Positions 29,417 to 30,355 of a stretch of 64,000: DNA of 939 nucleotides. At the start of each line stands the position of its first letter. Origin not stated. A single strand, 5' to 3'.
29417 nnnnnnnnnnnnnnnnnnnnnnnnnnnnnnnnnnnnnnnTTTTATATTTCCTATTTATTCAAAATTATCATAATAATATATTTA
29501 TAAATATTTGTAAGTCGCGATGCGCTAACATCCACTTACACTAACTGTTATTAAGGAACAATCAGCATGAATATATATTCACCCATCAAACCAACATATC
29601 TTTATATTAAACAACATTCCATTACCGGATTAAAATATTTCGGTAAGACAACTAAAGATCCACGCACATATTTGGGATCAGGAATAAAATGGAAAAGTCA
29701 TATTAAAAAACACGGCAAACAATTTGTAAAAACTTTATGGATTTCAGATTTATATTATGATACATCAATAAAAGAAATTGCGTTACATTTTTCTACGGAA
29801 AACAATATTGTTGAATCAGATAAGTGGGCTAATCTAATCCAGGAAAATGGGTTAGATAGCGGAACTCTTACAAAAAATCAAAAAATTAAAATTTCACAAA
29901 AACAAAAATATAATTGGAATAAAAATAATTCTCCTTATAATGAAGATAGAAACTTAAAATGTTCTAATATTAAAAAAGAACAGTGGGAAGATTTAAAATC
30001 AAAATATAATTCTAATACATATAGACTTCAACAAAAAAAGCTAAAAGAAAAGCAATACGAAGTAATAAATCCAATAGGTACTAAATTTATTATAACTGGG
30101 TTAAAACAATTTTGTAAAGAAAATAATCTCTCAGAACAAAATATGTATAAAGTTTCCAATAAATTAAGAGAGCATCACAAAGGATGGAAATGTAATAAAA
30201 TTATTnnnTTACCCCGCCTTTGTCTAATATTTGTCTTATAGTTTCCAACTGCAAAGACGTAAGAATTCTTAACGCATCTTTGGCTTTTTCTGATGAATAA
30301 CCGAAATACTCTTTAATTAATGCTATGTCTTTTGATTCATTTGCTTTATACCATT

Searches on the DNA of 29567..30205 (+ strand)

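Call 83: search_dna_similar(query=L112:2895-3010:+, collection=phages, mode=distant, max_evalue=10, max_rows=30)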
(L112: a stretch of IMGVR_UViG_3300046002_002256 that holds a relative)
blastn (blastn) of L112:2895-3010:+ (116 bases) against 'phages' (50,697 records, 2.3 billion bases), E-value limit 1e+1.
Records with a match: 35; places in all: 44; records where one place covers at least 80% of the query: 0.
Best place of each record, by identity: >=99% 13; 95-99% 5; 90-95% 3; 80-90% 14.
By first word of the organism name: Staphylococcus 15; Prevotella 9; Aeromonas 3; Vibrio 3; Acinetobacter 2; Bacillus 1; Mammaliicoccus 1; Clostridioides 1.
By host as written in the record: Prevotella sp. 9; Staphylococcus aureus 6; Mammaliicoccus vitulinus C6867 3; Mammaliicoccus sciuri C6854 3; Aeromonas sp. 2; Vibrio alginolyticus CECT 521 2; - 2; Aeromonas veronii 1; and 7 more.
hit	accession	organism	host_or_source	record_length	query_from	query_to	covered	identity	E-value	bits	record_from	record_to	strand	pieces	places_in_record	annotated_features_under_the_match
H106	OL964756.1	Aeromonas phage pAEv1810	Aeromonas sp.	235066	60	88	25%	90.0%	4e+0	36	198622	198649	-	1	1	hypothetical protein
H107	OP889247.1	Aeromonas phage AVP1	Aeromonas veronii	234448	60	88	25%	90.0%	4e+0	36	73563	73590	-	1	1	hypothetical protein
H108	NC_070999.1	Aeromonas phage pAEv1810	Aeromonas sp.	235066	60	88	25%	90.0%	4e+0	36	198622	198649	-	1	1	hypothetical protein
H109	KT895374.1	Bacillus phage vB_BpuM-BpSp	Bacillus pumilus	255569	5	34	26%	86.7%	1e+0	37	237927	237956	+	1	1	hypothetical protein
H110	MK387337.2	Vibrio phage Va1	Vibrio alginolyticus NBRC 15630 = ATCC ...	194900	4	32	25%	86.2%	4e+0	36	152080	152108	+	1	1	putative DNA end protector protein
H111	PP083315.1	Vibrio phage VB_VaC_TDDLMA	Vibrio alginolyticus CECT 521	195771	4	32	25%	86.2%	4e+0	36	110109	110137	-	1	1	DNA end protector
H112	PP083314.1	Vibrio phage VB_VaC_SRILMA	Vibrio alginolyticus CECT 521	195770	4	32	25%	86.2%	4e+0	36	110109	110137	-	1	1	DNA end protector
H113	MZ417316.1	Staphylococcus phage PG-2021_12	Mammaliicoccus vitulinus C6867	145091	6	32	23%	88.9%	4e+0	37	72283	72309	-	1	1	record has no annotation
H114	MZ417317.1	Staphylococcus phage PG-2021_14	Mammaliicoccus vitulinus C6867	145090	6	32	23%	88.9%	4e+0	37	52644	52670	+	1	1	record has no annotation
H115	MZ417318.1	Staphylococcus phage PG-2021_15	Staphylococcus xylosus M1997-2/10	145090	6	32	23%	88.9%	4e+0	37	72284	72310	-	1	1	record has no annotation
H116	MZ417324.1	Staphylococcus phage PG-2021_22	Mammaliicoccus sciuri C6854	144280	6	32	23%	88.9%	4e+0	37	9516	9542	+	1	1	record has no annotation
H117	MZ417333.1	Staphylococcus phage PG-2021_40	Mammaliicoccus vitulinus C6867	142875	6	32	23%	88.9%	4e+0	37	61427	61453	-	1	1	record has no annotation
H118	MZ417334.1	Staphylococcus phage PG-2021_41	Mammaliicoccus sciuri C6854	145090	6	32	23%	88.9%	4e+0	37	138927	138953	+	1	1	record has no annotation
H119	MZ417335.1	Staphylococcus phage PG-2021_43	Mammaliicoccus sciuri C6854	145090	6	32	23%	88.9%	4e+0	37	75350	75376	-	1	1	record has no annotation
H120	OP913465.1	Mammaliicoccus virus vB_MscM-PMS2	Mammaliicoccus sciuri KCTC 43031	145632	6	32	23%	88.9%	4e+0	37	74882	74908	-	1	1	tail morphogenetic protein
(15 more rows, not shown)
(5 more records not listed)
